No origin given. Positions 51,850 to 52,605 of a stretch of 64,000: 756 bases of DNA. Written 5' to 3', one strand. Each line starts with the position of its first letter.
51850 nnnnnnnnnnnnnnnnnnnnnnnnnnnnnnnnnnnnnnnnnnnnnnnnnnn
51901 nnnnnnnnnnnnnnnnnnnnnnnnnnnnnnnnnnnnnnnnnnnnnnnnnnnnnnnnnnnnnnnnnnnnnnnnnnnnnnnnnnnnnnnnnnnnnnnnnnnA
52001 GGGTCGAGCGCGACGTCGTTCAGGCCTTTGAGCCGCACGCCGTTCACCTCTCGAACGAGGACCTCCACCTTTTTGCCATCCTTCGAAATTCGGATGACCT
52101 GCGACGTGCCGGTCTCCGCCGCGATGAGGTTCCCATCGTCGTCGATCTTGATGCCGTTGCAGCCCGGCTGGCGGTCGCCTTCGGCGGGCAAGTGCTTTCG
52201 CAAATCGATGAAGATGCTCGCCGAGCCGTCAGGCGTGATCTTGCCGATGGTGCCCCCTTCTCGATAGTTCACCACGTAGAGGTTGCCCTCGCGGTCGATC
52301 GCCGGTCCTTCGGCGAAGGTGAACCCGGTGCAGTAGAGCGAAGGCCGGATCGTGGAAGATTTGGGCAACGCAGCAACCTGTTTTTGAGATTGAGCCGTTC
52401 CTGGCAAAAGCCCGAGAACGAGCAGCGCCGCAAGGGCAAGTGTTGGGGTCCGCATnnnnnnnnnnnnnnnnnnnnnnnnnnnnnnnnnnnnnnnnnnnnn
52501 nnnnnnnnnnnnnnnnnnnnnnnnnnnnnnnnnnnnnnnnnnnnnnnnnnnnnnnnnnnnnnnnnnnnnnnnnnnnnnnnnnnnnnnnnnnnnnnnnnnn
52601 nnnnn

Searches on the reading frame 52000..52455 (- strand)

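Call 59: search_protein_families(library=pfam, proteins=[window:52000-52455:-], max_evalue=0.001)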
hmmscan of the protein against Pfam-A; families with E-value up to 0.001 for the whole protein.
seq(152 aa): 2 families
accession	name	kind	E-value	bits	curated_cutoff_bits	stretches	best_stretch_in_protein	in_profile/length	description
PF08450.18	SGL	-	1.2e-06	28.7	26.3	1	91-132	177-219/246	SMP-30/Gluconolactonase/LRE-like region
PF22701.2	Mala_s_1-like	-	0.00057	20.1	27.5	0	56-135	50-126/195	Mal s 1 allergenic protein-like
